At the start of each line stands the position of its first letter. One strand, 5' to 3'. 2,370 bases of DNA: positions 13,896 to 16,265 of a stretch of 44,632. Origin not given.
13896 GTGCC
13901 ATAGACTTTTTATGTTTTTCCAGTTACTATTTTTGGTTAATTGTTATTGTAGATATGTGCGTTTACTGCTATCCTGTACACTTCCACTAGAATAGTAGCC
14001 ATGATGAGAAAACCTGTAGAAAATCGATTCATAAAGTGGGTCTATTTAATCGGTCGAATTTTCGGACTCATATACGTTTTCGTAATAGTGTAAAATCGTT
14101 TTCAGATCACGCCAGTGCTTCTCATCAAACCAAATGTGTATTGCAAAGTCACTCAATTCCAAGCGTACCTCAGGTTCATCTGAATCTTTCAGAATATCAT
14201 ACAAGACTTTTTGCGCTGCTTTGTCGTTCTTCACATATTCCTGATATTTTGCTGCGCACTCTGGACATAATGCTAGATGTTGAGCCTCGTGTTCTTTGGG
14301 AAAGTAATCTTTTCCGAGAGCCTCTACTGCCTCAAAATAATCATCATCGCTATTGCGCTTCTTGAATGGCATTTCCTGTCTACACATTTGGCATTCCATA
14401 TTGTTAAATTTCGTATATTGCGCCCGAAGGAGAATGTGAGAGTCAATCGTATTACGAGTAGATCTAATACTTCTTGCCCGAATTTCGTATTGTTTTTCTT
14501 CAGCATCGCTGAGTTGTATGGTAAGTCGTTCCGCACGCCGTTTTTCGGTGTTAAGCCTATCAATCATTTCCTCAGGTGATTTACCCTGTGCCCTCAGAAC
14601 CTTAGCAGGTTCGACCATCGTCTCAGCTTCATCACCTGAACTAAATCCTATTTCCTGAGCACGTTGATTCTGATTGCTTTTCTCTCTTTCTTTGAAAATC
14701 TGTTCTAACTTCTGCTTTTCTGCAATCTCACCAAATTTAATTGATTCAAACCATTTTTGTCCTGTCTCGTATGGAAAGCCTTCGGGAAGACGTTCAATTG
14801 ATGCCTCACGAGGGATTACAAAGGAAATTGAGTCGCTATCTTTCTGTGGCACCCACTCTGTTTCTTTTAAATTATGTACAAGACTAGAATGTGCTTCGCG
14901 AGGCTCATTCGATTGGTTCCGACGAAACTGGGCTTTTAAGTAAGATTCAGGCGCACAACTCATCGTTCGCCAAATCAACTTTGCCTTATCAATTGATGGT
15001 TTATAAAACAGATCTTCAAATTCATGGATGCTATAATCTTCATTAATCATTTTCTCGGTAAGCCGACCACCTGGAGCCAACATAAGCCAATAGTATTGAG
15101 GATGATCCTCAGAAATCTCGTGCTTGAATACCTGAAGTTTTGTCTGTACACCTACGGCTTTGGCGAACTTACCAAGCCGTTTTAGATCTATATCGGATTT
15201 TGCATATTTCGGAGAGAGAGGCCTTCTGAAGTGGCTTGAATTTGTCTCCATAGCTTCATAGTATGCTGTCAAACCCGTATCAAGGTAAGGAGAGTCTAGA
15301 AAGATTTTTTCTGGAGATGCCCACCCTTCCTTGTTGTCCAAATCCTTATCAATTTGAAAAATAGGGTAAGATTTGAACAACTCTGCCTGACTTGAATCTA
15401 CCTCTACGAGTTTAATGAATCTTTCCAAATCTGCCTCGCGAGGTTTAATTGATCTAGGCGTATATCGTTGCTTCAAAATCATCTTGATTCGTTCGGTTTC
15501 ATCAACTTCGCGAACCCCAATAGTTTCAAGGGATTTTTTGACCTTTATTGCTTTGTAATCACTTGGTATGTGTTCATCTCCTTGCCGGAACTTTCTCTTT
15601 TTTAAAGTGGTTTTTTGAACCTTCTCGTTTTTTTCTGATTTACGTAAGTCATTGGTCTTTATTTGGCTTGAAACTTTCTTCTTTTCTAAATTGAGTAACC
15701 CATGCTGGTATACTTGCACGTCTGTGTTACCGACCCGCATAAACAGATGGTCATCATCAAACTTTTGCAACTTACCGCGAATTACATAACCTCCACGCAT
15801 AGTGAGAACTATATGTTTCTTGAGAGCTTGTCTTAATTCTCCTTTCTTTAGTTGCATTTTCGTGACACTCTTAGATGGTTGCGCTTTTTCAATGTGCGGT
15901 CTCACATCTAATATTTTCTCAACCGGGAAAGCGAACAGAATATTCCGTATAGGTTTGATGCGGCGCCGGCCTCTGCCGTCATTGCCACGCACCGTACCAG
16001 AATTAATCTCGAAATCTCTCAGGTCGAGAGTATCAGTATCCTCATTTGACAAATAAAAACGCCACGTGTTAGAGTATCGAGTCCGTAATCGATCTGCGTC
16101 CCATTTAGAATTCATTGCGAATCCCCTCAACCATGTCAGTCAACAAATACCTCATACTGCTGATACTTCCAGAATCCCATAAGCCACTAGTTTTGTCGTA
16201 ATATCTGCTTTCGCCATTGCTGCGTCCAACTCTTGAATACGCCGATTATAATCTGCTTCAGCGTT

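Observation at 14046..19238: AT-rich two-gene island: intact SNF2 helicase operonic with a 694-aa Hfq-like/zinc-finger protein. This is the best candidate for an uncharacterised system.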

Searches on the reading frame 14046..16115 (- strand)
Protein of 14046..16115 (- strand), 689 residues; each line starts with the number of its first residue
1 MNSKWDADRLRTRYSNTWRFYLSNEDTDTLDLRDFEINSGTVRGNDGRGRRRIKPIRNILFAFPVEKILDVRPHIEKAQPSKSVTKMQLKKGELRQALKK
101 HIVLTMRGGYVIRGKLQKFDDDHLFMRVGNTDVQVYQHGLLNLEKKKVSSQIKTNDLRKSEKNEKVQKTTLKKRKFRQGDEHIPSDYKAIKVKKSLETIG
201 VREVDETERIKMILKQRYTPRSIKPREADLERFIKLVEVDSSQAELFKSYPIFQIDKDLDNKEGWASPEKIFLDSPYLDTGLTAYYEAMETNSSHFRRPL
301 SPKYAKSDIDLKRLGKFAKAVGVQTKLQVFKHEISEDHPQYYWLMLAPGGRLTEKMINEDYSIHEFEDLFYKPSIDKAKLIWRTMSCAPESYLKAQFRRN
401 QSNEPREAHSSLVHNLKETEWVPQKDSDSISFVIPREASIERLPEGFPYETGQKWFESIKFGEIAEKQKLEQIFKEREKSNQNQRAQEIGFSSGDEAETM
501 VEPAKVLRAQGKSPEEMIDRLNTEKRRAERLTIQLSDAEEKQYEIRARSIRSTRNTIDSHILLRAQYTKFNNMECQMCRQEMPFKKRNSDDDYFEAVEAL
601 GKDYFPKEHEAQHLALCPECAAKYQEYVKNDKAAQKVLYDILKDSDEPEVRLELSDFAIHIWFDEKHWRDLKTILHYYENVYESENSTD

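Call 6: search_protein_families(library=pfam, proteins=[window:14046-16115:-], max_evalue=0.01)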
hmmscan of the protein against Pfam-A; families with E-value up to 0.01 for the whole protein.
window:14046-16115:- (689 aa): 0 families

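Call 7: search_protein_families(library=padloc, proteins=[window:14046-16115:-], max_evalue=0.01)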
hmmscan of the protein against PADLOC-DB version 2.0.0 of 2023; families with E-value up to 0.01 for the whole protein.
window:14046-16115:- (689 aa): 0 families

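Call 8: search_protein_families(library=ncbifam, proteins=[window:14046-16115:-], max_evalue=0.01)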
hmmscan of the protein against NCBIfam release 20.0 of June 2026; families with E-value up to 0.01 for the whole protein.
window:14046-16115:- (689 aa): 0 families

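Call 9: search_solved_structures(query=window:14046-16115:-, max_evalue=1)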
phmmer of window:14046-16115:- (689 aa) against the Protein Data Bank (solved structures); distinct sequences matched with E-value up to 1: 0.

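Call 11: find_homologous_proteins(query=window:14046-16115:-, max_evalue=0.001)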
Query window:14046-16115:- (689 aa): 177 proteins with E <= 0.001 among 8000 candidates; the best 120 are listed.
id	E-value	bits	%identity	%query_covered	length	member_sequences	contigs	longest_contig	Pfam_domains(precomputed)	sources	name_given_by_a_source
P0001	0.0e+0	1554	100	100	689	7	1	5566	-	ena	-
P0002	6.8e-257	872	79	72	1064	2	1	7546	PF25794.2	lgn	-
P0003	4.9e-249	847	78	72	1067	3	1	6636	PF25794.2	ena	-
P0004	6.8e-245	833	75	72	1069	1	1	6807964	PF25794.2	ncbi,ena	-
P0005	6.9e-225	767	91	29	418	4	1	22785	-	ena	-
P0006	7.7e-219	747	72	69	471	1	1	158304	-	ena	-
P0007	7.3e-199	681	89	28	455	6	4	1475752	-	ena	-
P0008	2.0e-196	673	64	72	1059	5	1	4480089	PF25794.2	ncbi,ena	-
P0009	7.0e-195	668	89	28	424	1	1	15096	-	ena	-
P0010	2.0e-190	653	62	72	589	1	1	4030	-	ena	-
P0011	7.5e-190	651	63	72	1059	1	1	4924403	PF25794.2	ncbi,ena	-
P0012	8.0e-190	651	63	72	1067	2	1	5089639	PF25794.2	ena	-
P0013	2.8e-180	619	58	72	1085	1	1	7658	PF25794.2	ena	-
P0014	1.0e-174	601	52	72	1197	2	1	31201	PF25794.2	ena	-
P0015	1.3e-174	601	79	31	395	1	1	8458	-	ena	-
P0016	5.0e-174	599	52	73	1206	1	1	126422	PF25794.2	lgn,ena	-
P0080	4.0e-117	411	44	72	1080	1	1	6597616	PF25794.2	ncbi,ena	-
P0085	2.0e-115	405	46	70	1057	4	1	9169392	PF25794.2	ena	-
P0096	1.5e-110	389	42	71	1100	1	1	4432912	PF25794.2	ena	-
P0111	1.7e-102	362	42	72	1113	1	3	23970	PF13589.13,PF25794.2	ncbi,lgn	-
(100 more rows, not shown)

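Call 14: search_protein_families(library=pfam, proteins=[P0004, P0008, P0016, P0111, P0007], max_evalue=0.01)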
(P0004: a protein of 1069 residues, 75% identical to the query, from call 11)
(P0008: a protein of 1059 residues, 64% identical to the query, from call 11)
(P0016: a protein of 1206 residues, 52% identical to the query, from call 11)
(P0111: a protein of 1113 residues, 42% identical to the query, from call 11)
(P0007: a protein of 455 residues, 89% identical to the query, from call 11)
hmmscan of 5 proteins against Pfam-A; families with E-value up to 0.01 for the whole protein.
P0004 (1069 aa): 2 families
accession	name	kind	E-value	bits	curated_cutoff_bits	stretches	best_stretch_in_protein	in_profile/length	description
PF25794.1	SACS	-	7.6e-19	68.9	32.8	1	27-117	12-123/247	Sacsin domain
PF13589.12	HATPase_c_3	-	0.00014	22.3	25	1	36-114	6-92/137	Histidine kinase-, DNA gyrase B-, and HSP90-like ATPase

P0008 (1059 aa): 1 family
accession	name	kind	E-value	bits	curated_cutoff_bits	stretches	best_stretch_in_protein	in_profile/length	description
PF25794.1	SACS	-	2e-18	67.5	32.8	1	28-117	13-123/247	Sacsin domain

P0016 (1206 aa): 2 families
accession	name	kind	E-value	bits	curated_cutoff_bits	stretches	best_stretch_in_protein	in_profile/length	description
PF25794.1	SACS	-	9.9e-21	75.1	32.8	1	180-282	6-126/247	Sacsin domain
PF13589.12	HATPase_c_3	-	0.00086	19.8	25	1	197-269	7-86/137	Histidine kinase-, DNA gyrase B-, and HSP90-like ATPase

P0111 (1113 aa): 2 families
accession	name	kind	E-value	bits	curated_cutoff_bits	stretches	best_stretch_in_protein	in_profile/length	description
PF25794.1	SACS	-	5.6e-21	75.9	32.8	1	34-138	4-126/247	Sacsin domain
PF13589.12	HATPase_c_3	-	1.1e-05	26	25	1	53-122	7-83/137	Histidine kinase-, DNA gyrase B-, and HSP90-like ATPase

P0007 (455 aa): 2 families
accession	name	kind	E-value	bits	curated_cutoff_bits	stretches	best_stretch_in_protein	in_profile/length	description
PF17209.9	Hfq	-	0.00082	19.4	27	1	100-141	14-55/64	Hfq protein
PF01423.28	LSM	-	0.0073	16.4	23.4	0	94-122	3-31/66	LSM domain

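Call 15: search_protein_families(library=padloc, proteins=[P0004, P0008, P0016, P0111, P0007], max_evalue=0.01)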
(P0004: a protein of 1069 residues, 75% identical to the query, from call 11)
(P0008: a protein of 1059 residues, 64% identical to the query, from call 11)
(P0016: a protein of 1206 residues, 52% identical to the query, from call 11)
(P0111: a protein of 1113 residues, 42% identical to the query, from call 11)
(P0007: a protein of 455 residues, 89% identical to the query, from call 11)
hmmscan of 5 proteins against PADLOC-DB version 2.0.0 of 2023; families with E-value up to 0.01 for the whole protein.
P0004 (1069 aa): 10 families
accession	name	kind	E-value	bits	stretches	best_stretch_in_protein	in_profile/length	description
PDLC03972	TmtA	-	6.8e-57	191.3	1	27-814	35-796/1302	-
PDLC03968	TmtA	-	2.2e-47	159.5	1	28-405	70-457/1486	-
PDLC03966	TmtA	-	1e-42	144.2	1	23-559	33-581/1655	-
PDLC03964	TmtA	-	3.1e-31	106.3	2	141-814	193-811/1538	-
PDLC03965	TmtA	-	3.9e-25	86.1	2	37-119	34-119/1370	-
PDLC03970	TmtA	-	3.2e-16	56.5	1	32-105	62-133/1552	-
PDLC03971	TmtA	-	3.4e-16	56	3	36-114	57-144/1782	-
PDLC03969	TmtA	-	5.5e-16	55.3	1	38-290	34-311/1563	-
PDLC03967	TmtA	-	3.1e-12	43.7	1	38-105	43-114/1063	-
PDLC03485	REase_II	-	0.00073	16.1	1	28-76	21-69/611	Type II restriction enzyme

P0008 (1059 aa): 10 families
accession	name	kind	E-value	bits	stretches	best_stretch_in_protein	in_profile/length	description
PDLC03972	TmtA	-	2.2e-57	193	1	26-810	34-796/1302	-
PDLC03968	TmtA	-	9.2e-52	174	1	28-404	70-458/1486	-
PDLC03966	TmtA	-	7.9e-41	137.9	1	22-474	32-515/1655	-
PDLC03964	TmtA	-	1.1e-30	104.5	2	109-720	179-704/1538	-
PDLC03965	TmtA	-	7.2e-27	91.8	2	37-119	34-119/1370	-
PDLC03970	TmtA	-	4.8e-18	62.5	2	26-105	56-133/1552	-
PDLC03971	TmtA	-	7.1e-17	58.2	3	36-115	57-145/1782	-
PDLC03969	TmtA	-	4.1e-12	42.5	1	38-292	34-313/1563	-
PDLC03967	TmtA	-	1.4e-11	41.5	1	38-101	43-110/1063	-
PDLC03485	REase_II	-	0.0017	14.9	1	28-77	21-70/611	Type II restriction enzyme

P0016 (1206 aa): 8 families
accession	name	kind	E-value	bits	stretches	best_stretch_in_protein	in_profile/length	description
PDLC03972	TmtA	-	1.1e-63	213.8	1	158-943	6-795/1302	-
PDLC03968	TmtA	-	4.1e-53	178.5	1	178-609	60-498/1486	-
PDLC03966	TmtA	-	2.2e-42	143.1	1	145-527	10-424/1655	-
PDLC03964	TmtA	-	9.5e-30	101.4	2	320-604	204-469/1538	-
PDLC03965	TmtA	-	1.2e-24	84.5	1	196-663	33-509/1370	-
PDLC03971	TmtA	-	1.9e-24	83.3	2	196-275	57-144/1782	-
PDLC03970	TmtA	-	2.2e-15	53.7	1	196-266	65-133/1552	-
PDLC03969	TmtA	-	8.8e-15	51.3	1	196-358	32-217/1563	-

P0111 (1113 aa): 8 families
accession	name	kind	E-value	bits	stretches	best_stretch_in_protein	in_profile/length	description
PDLC03972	TmtA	-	2.8e-57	192.7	1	10-824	2-794/1302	-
PDLC03968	TmtA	-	8.6e-57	190.7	1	13-524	41-526/1486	-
PDLC03966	TmtA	-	7.3e-45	151.3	1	16-595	19-602/1655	-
PDLC03964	TmtA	-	2.8e-37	126.4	2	174-827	202-811/1538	-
PDLC03971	TmtA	-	1.3e-26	90.5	2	33-131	36-144/1782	-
PDLC03965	TmtA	-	1.6e-24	84.1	1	52-560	33-545/1370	-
PDLC03969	TmtA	-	6.1e-15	51.9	1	31-203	12-206/1563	-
PDLC03485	REase_II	-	0.0015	15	1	40-131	17-114/611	Type II restriction enzyme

P0007 (455 aa): 0 families

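Call 17: find_encoding_contigs(protein=P0004, flank=10000, max_places=3)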
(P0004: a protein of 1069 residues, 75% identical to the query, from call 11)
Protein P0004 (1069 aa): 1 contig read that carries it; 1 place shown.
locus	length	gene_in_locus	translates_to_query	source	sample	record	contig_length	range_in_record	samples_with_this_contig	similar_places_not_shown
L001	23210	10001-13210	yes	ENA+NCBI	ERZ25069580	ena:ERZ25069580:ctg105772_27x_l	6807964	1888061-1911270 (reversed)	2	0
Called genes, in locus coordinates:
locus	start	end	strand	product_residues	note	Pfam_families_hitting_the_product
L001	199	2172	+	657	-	PF01011:PQQ, PF13360:PQQ_2 (faint)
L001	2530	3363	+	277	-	PF00106:adh_short, PF08659:KR, PF13561:adh_short_C2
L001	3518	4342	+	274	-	PF07934:OGG_N, PF00730:HhH-GPD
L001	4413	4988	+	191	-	-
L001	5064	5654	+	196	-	PF13302:Acetyltransf_3, PF13420:Acetyltransf_4, PF13523:Acetyltransf_8, PF00583:Acetyltransf_1, PF13508:Acetyltransf_7 (weak)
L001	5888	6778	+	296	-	PF03446:NAD_binding_2, PF09130:DUF1932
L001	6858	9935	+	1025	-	PF00176:SNF2-rel_dom, PF04851:ResIII, PF00271:Helicase_C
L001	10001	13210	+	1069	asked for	PF25794:SACS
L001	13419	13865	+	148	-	PF13384:HTH_23 (weak), PF13551:HTH_29, PF13565:HTH_32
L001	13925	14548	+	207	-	PF13358:DDE_3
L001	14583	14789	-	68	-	-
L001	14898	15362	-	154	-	PF13340:DUF4096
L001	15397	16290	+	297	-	PF05673:DUF815, PF13191:AAA_16 (faint)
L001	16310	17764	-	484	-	-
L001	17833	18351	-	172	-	-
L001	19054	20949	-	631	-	PF02463:SMC_N, PF13175:AAA_15, PF13476:AAA_23, PF13514:AAA_27 (weak), PF13555:AAA_29 (weak), PF13304:AAA_21 (faint)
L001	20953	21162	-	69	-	-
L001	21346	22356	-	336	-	PF01118:Semialdhyde_dh, PF02774:Semialdhyde_dhC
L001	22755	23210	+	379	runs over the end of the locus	PF01385:OrfB_IS605, PF07282:Cas12f1-like_TNB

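Call 19: find_related_loci(query=A1, collection=genome_contigs, flank=10000)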
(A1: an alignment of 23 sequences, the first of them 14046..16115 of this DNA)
Query A1 (689 aa) in genome_contigs; peptide patterns used: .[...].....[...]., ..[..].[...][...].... (x = any residue, [..] = any of these).
202 stretches matched a pattern; 167 encode a relative of the query (tblastn E <= 1e-3); the best 80 are kept; 80 distinct loci.
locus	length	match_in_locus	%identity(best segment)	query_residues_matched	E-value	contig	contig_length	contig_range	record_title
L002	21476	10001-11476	75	191-689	0e+0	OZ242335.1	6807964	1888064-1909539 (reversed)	MAG: Candidatus Poribacteria bacterium isolate 0e18bbbf-3c5b-4f4e-9be4-718f64127597 genome assembly, chromosome: 1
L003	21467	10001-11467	63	191-685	0e+0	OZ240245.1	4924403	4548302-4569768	MAG: Candidatus Poribacteria bacterium isolate dca23892-4e13-4299-a543-0851fd76b4fe genome assembly, chromosome: 1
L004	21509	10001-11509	58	191-689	2e-176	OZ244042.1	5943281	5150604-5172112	MAG: Candidatus Poribacteria bacterium isolate 82c2f847-b3a6-4516-8f18-366283cf6473 genome assembly, chromosome: 1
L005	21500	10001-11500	56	191-687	3e-171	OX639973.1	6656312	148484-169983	MAG: uncultured Poribacteria bacterium isolate a51c2dcd-0bc8-4832-ac43-f95c9d639ad7 genome assembly, chromosome: 1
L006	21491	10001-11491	57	191-686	4e-170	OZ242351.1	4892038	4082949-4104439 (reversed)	MAG: Candidatus Poribacteria bacterium isolate f935c7b2-2358-4189-a958-9ccc83df77d9 genome assembly, chromosome: 1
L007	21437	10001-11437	52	191-689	1e-155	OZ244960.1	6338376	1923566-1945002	MAG: Candidatus Latescibacterota bacterium isolate 84ceb019-2832-410a-8319-f59b3e32517b genome assembly, chromosome: 1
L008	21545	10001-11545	50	191-687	2e-153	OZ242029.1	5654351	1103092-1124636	MAG: Candidatus Poribacteria bacterium isolate e47116a6-1c5e-4b36-9515-22f207f5838d genome assembly, chromosome: 1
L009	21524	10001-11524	52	196-689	6e-153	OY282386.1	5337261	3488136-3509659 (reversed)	MAG: Candidatus Poribacteria bacterium genome assembly, chromosome: 1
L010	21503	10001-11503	52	191-687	3e-151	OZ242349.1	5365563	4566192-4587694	MAG: Candidatus Poribacteria bacterium isolate e367748c-ea16-458c-b08a-e5b385d280ea genome assembly, chromosome: 1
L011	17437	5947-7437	52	191-687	2e-150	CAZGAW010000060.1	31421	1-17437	MAG TPA_asm: uncultured bacterium isolate SRP109090_co1_253 genome assembly, contig: NODE_1883_length_31421_cov_22.08649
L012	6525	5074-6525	49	192-676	3e-143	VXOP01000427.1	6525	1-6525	MAG: Candidatus Poribacteria bacterium isolate SB0662_bin_35 NODE_7980_length_6525_cov_29.184853, whole genome shotgun s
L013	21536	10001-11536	49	191-687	3e-141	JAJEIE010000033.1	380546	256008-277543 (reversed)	MAG: Candidatus Poribacteria bacterium isolate p16x65bins.49 k141_32124, whole genome shotgun sequence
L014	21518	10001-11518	48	191-689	1e-138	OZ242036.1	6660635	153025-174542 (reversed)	MAG: Candidatus Poribacteria bacterium isolate 54b3e0b4-8990-4cd1-959a-c9693763f33b genome assembly, chromosome: 1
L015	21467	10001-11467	49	196-675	8e-136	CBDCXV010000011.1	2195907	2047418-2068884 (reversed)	MAG: Candidatus Latescibacterota bacterium isolate a04b77f4-1c6a-4467-bb03-95175eeb39fb genome assembly, contig: contig_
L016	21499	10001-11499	51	192-686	2e-134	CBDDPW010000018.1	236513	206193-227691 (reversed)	MAG: Candidatus Poribacteria bacterium isolate 3f36937d-8c17-4172-b0cd-efb7b76609bb genome assembly, contig: contig_18,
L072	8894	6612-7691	33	301-679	6e-41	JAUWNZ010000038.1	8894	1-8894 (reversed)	MAG: Pseudomonadota bacterium isolate CSMAG_2437 CSMAG_2437_k141_847699_length_8894_cov_48.1306, whole genome shotgun se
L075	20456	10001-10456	54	525-676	5e-40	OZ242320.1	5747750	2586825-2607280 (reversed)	MAG: Candidatus Latescibacterota bacterium isolate 06f19266-885c-4d39-bf7e-e57a8b9e9c03 genome assembly, chromosome: 1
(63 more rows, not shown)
